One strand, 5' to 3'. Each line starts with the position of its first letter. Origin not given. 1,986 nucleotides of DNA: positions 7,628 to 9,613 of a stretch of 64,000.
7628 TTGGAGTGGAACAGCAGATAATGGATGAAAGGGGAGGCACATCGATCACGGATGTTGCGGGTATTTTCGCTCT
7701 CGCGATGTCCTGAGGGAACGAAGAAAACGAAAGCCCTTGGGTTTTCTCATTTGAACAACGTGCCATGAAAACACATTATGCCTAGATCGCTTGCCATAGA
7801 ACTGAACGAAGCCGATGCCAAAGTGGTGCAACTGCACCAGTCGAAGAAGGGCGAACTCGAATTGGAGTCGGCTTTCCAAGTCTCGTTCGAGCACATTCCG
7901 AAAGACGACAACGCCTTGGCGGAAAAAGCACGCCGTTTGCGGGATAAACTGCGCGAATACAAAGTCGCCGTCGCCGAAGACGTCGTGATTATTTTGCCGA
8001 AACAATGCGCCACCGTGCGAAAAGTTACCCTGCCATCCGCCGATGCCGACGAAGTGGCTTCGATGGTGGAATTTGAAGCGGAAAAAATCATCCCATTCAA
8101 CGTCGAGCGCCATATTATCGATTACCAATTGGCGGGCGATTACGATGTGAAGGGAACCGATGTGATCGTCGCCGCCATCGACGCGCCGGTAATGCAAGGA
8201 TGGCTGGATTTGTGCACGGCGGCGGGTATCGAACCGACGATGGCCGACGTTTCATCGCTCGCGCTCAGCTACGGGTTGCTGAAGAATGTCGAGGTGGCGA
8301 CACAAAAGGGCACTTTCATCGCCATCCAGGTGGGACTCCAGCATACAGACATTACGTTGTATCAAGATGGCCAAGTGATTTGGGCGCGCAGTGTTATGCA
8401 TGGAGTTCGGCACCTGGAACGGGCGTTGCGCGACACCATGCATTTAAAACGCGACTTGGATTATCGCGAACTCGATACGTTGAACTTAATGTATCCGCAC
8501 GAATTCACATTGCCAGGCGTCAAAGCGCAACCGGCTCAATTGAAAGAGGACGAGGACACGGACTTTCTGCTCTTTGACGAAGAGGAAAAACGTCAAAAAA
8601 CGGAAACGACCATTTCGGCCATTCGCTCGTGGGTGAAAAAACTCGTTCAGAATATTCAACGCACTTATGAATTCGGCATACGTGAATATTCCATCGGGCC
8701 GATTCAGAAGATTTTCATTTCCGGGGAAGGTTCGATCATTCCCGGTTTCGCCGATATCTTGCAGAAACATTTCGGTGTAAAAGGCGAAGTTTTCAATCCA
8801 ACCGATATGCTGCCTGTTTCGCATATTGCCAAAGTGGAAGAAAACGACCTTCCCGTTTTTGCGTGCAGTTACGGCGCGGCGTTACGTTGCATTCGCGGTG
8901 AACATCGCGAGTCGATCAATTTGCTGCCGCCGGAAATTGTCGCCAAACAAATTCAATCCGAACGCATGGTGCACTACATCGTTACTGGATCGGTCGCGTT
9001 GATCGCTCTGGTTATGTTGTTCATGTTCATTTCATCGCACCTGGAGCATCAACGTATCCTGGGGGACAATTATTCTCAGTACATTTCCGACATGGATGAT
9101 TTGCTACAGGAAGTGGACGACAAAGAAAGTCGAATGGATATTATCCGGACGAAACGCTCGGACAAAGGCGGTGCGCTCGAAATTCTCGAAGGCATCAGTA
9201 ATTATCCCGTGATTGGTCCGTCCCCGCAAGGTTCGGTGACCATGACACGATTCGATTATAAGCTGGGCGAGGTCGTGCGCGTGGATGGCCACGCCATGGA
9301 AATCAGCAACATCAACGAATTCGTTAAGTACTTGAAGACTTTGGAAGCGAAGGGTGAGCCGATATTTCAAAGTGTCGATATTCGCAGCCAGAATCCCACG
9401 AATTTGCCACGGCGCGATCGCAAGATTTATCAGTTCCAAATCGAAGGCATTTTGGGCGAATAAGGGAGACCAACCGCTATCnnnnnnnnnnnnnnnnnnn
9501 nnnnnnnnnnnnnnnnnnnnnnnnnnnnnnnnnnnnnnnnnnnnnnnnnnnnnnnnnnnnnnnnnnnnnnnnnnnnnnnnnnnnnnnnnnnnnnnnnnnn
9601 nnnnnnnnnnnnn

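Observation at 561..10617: Secretin-less, GspG-less T2SS / type IVa pilus hybrid operon with elongated minor pseudopilins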

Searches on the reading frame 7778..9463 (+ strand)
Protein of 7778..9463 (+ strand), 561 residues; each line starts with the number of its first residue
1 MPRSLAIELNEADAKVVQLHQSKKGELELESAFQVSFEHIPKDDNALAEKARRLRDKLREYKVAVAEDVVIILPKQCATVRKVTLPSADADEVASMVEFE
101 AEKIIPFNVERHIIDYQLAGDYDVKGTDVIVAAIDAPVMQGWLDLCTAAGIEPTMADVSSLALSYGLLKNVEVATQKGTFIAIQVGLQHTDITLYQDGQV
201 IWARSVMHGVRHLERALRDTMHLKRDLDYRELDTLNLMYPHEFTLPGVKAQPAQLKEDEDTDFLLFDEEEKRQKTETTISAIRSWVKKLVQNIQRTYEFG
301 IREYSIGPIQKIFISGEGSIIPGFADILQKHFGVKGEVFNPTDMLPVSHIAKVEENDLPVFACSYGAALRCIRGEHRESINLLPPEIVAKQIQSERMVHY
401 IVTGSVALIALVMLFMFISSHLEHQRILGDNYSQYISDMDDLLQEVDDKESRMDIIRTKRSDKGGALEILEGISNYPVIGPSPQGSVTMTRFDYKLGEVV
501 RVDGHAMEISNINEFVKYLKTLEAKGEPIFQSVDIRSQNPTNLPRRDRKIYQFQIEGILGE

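Call 4: search_protein_families(library=pfam, proteins=[window:7778-9463:+], max_evalue=0.1)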
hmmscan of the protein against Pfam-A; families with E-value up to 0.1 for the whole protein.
window:7778-9463:+ (561 aa): 4 families
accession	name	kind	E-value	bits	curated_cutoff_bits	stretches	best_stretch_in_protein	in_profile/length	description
PF11104.14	PilM_2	-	5.9e-25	88.4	27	2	9-224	4-226/340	Type IV pilus assembly protein PilM;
PF05134.19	T2SSL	-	2.7e-07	30.7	25.5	1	55-155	37-130/231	Type II secretion system (T2SS), protein L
PF14450.12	FtsA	-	0.034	14.9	31.8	0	182-219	2-39/127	Cell division protein FtsA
PF24957.1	DrmE_C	-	0.045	13.9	27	1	264-378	60-167/181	DISARM protein DrmE, C-terminal domain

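Call 5: search_protein_families(library=ncbifam, proteins=[window:7778-9463:+], max_evalue=0.1)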
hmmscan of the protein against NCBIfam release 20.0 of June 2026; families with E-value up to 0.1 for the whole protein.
window:7778-9463:+ (561 aa): 6 families
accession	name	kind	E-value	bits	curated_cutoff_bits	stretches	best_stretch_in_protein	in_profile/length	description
TIGR01175.1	pilM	subfamily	2.1e-29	102.6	133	1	44-370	45-346/348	type IV pilus assembly protein PilM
NF045709.1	Amuc_1101_fam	equivalog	3.7e-28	98.7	650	2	18-209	21-208/608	Amuc_1101 family PilM-like pilus complex protein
TIGR01709.2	typeII_sec_gspL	equivalog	3e-07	29.9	65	1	53-220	38-178/392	type II secretion system protein GspL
TIGR01174.1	ftsA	equivalog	0.013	14.6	175.85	1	145-342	166-348/371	cell division protein FtsA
TIGR02529.1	EutJ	subfamily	0.021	14.3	152.1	0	268-345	159-229/239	ethanolamine utilization protein EutJ family protein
TIGR03653.1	uL6_arch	equivalog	0.084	12.7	185.4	0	262-310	44-93/170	50S ribosomal protein L6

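Call 12: find_related_loci(query=window:7778-9463:+, collection=genome_contigs, flank=10000)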
Query window:7778-9463:+ (561 aa) in genome_contigs; peptide patterns used: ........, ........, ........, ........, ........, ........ (x = any residue, [..] = any of these).
83 stretches matched a pattern, but none encodes a relative of the query by tblastn (E <= 1e-3).

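Call 13: find_homologous_proteins(query=window:7778-9463:+, max_evalue=0.001)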
Query window:7778-9463:+ (561 aa): 19 proteins with E <= 0.001 among 8000 candidates.
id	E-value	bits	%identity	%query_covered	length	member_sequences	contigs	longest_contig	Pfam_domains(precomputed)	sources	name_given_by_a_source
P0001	0.0e+0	1251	100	100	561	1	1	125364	PF05134.20,PF11104.15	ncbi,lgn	-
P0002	4.1e-142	493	44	100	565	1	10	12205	PF11104.15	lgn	-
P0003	1.1e-140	488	44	99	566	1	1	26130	PF11104.15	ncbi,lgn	-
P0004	1.1e-139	485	43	100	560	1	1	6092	PF11104.15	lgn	-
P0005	1.5e-139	484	41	100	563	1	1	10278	PF11104.15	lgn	-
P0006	1.7e-136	474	43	100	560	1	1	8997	PF11104.15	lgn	-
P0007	8.9e-136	472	43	100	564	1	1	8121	PF11104.15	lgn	-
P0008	1.4e-135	471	41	100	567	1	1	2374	PF14450.13,PF11104.15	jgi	jgi:type IV pilus assembly protein PilM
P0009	6.0e-135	469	42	100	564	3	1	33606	PF11104.15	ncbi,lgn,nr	ncbi:MAG: pilus assembly protein PilM [Candidatus Sumerlaeia bacterium]|nr:pilus assembly protein Pi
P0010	5.0e-134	466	42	100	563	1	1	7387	PF11104.15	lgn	-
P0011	5.1e-130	453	41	99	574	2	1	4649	PF11104.15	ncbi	-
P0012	1.2e-129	451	40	100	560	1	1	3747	PF11104.15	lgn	-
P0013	1.5e-128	448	41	99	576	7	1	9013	PF05134.20,PF11104.15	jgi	jgi:Tfp pilus assembly PilM family ATPase/Tfp pilus assembly protein PilN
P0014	4.9e-117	410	39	100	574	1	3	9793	PF11104.15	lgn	-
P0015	3.6e-102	361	40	81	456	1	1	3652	PF05134.20,PF11104.15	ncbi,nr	ncbi:pilus assembly protein PilM, partial [Candidatus Poribacteria bacterium]|nr:pilus assembly prot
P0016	6.0e-31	126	26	77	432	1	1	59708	PF05137.19,PF11104.15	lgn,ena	-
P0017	2.5e-13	68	23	63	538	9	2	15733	PF06723.20,PF14450.13,PF11104.15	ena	-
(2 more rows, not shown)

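Call 14: find_encoding_contigs(protein=P0001, flank=10000, max_places=4)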
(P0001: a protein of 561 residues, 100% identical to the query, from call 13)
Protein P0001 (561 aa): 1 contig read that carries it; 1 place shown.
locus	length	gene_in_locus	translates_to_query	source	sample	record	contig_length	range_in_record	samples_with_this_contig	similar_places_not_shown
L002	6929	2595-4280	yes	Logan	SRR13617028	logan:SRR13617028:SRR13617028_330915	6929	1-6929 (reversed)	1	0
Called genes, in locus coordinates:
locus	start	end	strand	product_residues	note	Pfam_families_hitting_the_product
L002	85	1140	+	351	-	-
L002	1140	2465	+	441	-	-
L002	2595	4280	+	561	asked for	PF11104:PilM_2, PF05134:T2SSL (weak)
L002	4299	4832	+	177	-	-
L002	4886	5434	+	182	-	-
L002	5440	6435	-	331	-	PF13480:Acetyltransf_6 (weak)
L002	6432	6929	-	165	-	?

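Call 15: find_encoding_contigs(protein=P0009, flank=10000, max_places=3)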
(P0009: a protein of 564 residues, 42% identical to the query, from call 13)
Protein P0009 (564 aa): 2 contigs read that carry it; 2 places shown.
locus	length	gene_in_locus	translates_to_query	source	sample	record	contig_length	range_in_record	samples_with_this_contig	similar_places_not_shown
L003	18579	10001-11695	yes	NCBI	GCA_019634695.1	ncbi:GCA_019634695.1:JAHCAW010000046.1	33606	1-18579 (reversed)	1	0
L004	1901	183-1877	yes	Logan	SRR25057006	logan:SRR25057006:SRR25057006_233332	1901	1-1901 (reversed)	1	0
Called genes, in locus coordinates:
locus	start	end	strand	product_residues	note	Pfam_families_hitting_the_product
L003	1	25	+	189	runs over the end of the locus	-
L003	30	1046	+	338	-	PF00528:BPD_transp_1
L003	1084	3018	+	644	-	-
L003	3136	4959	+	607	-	PF05157:MshEN, PF00437:T2SSE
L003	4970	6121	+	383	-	PF28597:T2SSF_N, PF00482:T2SSF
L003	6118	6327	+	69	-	PF00482:T2SSF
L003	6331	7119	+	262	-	PF12019:GspH (weak)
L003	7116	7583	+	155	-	-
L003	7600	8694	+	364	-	PF07963:N_methyl (weak)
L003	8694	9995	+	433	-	PF03934:T2SSK (weak)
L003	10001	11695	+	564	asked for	PF11104:PilM_2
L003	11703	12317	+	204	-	-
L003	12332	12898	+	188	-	-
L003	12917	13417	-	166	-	PF06172:Cupin_5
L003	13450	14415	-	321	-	PF03099:BPL_LplA_LipB (weak)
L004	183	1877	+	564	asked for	PF11104:PilM_2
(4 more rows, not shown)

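Call 16: find_encoding_contigs(protein=P0003, flank=10000, max_places=3)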
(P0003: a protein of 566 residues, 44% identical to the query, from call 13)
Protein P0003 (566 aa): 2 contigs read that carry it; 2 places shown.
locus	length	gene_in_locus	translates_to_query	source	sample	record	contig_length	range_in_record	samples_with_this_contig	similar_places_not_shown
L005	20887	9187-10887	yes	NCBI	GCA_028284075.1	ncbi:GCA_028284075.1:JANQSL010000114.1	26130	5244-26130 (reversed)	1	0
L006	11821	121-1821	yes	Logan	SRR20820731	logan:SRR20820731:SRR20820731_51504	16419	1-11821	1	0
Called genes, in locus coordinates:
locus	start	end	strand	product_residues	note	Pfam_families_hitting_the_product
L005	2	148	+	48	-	?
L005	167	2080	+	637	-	-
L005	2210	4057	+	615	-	PF05157:MshEN, PF00437:T2SSE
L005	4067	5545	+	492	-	PF28597:T2SSF_N, PF00482:T2SSF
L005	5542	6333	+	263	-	PF07963:N_methyl (weak), PF12019:GspH (faint)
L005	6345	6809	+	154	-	-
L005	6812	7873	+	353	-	PF07963:N_methyl (weak)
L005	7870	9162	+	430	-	-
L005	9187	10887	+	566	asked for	PF11104:PilM_2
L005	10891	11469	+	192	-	-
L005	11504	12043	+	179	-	-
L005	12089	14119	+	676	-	PF02838:Glyco_hydro_20b, PF00728:Glyco_hydro_20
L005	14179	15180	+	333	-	PF02557:VanY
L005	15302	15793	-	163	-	PF08534:Redoxin, PF00578:AhpC-TSA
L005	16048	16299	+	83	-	-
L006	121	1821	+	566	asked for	PF11104:PilM_2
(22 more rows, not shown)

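Call 22: find_related_loci(query=A1, collection=genome_contigs, flank=10000)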
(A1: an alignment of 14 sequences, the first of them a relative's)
Query A1 (561 aa) in genome_contigs; peptide patterns used: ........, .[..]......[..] (x = any residue, [..] = any of these).
86 stretches matched a pattern; 22 encode a relative of the query (tblastn E <= 1e-3); 22 distinct loci.
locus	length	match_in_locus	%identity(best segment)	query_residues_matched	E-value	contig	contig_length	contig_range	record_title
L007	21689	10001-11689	40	1-559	1e-140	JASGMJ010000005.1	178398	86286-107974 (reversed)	MAG: Candidatus Sumerlaeota bacterium isolate DJKA124_ANT21_bin.23 scaffold_5, whole genome shotgun sequence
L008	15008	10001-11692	41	1-555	4e-140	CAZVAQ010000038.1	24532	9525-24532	MAG TPA_asm: uncultured Candidatus Sumerlaeota bacterium isolate SRP268622_co1_110 genome assembly, contig: NODE_4232_le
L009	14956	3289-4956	41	1-555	9e-138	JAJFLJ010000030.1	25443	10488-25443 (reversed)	MAG: Candidatus Sumerlaeota bacterium isolate OFTM212 OFTM212_29, whole genome shotgun sequence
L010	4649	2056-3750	41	1-555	3e-139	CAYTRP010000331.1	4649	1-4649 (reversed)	MAG TPA_asm: uncultured Candidatus Sumerlaeota bacterium isolate SRP344714_co2_121 genome assembly, contig: NODE_47898_l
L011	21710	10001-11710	36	1-561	3e-110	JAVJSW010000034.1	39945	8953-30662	MAG: Sumerlaeia bacterium isolate G1-WW12-26 k141_63023, whole genome shotgun sequence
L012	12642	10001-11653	34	1-559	1e-96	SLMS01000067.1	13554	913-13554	MAG: Candidatus Sumerlaeota bacterium isolate CSSed165cm_369 CSSed16-5cm-14681, whole genome shotgun sequence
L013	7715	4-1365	35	99-561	7e-91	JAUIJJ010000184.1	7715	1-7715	MAG: bacterium isolate Co_bin.308 NODE_53562_length_7715_cov_0.995519, whole genome shotgun sequence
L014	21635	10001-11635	30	1-561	5e-83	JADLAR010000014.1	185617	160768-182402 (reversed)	MAG: Candidatus Sumerlaeota bacterium isolate SJ135 c_000000308280, whole genome shotgun sequence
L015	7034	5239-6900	33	1-559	2e-82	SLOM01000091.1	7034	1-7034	MAG: Candidatus Sumerlaeota bacterium isolate CSSed165cm_452 CSSed16-5cm-48811, whole genome shotgun sequence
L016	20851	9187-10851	44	1-555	3e-151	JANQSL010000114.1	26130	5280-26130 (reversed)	MAG: Candidatus Sumerlaeia bacterium isolate IP29b_bin.95 k99_1840825, whole genome shotgun sequence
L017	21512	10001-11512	29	6-540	3e-63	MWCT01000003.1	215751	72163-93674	MAG: candidate division BRC1 bacterium ADurb.Bin183 BWY12_contig000003, whole genome shotgun sequence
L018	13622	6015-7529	29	24-555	2e-57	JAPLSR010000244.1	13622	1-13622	MAG: Candidatus Sumerlaeota bacterium isolate LacPavin_0920_SED5_MAG_50_10 LacPavin_0920_SED5_scaffold_1919687, whole ge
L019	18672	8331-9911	29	3-533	3e-55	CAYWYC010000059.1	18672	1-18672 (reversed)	MAG TPA_asm: uncultured Candidatus Sumerlaeota bacterium isolate SRP252850_co1_211 genome assembly, contig: NODE_5405_le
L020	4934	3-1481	28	86-555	1e-54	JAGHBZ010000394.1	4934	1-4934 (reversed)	MAG: Candidatus Sumerlaeota bacterium isolate AUK269 PB_MBMC_223_c_000000000323, whole genome shotgun sequence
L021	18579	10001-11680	42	1-559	2e-132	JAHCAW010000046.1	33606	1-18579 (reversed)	MAG: Candidatus Sumerlaeia bacterium isolate ACE_SUM1 SUM1_46, whole genome shotgun sequence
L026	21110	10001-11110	27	49-394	9e-32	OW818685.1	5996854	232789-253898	metagenome genome assembly, chromosome: 1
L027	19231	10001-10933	29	49-341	4e-31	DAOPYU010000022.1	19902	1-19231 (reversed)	MAG TPA_asm: Candidatus Sumerlaeota bacterium isolate AMR_MDS_1306 NODE_2829_length_19902_cov_5.883156, whole genome sho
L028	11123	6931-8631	25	6-559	4e-40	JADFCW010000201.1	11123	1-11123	MAG: Candidatus Sumerlaeota bacterium isolate DG2.163 NODE_159_length_11123_cov_2.294448, whole genome shotgun sequence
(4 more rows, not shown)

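Call 57: find_encoding_contigs(protein=P0016, flank=10000, max_places=2)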
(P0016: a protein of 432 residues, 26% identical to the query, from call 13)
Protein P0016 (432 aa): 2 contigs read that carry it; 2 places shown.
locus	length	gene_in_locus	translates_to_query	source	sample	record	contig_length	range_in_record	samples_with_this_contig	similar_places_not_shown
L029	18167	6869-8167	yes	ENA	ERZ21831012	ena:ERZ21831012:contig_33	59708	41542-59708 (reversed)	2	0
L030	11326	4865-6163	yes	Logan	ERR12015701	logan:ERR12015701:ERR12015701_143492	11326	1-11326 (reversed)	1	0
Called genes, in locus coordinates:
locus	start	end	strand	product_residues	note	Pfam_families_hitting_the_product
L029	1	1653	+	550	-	?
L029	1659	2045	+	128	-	PF28597:T2SSF_N, PF00482:T2SSF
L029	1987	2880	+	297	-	PF00482:T2SSF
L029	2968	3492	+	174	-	PF12019:GspH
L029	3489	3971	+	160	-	-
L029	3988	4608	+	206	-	PF07963:N_methyl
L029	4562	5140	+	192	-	-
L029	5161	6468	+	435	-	PF12836:HHH_3 (faint), PF21687:T2SSK_1st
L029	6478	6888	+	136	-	PF11104:PilM_2 (weak)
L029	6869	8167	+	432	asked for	PF11104:PilM_2 (faint), PF05137:PilN (weak)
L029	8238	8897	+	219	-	-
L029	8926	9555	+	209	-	-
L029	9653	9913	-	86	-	-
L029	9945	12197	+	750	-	PF03958:Secretin_N, PF00263:Secretin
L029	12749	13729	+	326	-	-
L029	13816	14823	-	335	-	PF28495:TMEM260_2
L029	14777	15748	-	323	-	PF11028:TMEM260_N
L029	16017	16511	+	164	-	PF01467:CTP_transf_like, PF08218:Citrate_ly_lig (weak)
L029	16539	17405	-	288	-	PF13489:Methyltransf_23, PF08242:Methyltransf_12 (weak), PF08241:Methyltransf_11 (weak)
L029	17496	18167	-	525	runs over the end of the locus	-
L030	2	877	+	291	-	?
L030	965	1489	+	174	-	PF12019:GspH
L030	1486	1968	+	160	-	-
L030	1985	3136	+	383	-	PF07963:N_methyl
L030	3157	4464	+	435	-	PF12836:HHH_3 (faint), PF21687:T2SSK_1st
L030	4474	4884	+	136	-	PF11104:PilM_2 (weak)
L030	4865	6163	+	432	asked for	PF11104:PilM_2 (faint), PF05137:PilN (weak)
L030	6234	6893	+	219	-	-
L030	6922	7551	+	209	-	-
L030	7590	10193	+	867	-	PF03958:Secretin_N, PF00263:Secretin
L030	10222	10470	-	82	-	-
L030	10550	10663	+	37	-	-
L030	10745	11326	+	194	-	?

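Call 58: find_encoding_contigs(protein=P0017, flank=10000, max_places=2)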
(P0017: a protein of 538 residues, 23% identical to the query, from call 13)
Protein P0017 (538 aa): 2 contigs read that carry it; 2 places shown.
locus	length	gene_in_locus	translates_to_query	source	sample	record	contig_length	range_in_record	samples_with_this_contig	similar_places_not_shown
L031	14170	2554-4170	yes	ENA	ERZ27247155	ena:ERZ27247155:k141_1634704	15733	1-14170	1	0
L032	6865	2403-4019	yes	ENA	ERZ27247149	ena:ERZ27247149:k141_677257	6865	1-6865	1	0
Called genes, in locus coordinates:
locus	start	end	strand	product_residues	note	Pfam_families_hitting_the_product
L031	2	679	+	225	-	?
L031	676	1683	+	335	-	PF13580:SIS_2 (faint), PF01380:SIS, PF00571:CBS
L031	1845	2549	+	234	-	PF28178:Amuc_1102 (weak)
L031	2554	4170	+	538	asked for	PF11104:PilM_2, PF06723:MreB_Mbl (faint), PF14450:FtsA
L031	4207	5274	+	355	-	PF28028:Amuc_1100 (weak)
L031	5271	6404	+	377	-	PF18884:TSP3_bac (faint)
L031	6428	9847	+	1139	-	-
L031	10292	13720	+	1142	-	PF09479:Flg_new (faint)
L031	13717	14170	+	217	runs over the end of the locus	PF01121:CoaE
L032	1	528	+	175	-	?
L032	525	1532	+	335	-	PF13580:SIS_2 (faint), PF01380:SIS, PF00571:CBS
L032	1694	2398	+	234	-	PF28178:Amuc_1102 (weak)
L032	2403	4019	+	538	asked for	PF11104:PilM_2, PF06723:MreB_Mbl (faint), PF14450:FtsA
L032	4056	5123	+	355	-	PF28028:Amuc_1100 (weak)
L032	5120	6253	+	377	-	PF18884:TSP3_bac (faint)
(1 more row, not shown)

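Call 67: find_related_loci(query=A9, collection=metagenome_contigs, flank=10000)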
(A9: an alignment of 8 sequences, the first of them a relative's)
Query A9 (796 aa) in metagenome_contigs; peptide patterns used: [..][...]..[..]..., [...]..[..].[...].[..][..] (x = any residue, [..] = any of these).
358 stretches matched a pattern; 16 encode a relative of the query (tblastn E <= 1e-3); 16 distinct loci.
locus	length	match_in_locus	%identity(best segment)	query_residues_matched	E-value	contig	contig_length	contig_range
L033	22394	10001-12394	60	5-796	0e+0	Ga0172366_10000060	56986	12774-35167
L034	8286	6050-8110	64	95-796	0e+0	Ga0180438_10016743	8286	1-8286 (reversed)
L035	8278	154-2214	64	95-796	0e+0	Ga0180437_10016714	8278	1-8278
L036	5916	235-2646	60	5-796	0e+0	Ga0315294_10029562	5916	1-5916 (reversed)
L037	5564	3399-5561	62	5-709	0e+0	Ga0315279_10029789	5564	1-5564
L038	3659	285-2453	61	4-739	0e+0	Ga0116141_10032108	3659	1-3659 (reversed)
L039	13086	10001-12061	61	96-796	0e+0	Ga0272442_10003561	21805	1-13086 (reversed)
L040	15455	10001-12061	61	96-796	0e+0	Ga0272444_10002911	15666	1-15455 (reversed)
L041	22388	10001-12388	100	1-796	0e+0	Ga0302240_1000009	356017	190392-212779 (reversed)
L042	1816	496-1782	62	4-446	0e+0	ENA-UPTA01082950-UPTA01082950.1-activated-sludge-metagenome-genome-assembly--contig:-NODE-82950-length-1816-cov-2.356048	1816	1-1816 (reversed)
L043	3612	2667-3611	66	27-354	4e-131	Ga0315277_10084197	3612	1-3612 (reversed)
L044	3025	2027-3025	62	4-358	3e-130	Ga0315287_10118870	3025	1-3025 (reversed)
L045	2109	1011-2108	47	24-408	2e-116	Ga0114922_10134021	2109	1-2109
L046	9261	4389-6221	34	59-636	3e-80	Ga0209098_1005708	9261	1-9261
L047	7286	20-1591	35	146-636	8e-75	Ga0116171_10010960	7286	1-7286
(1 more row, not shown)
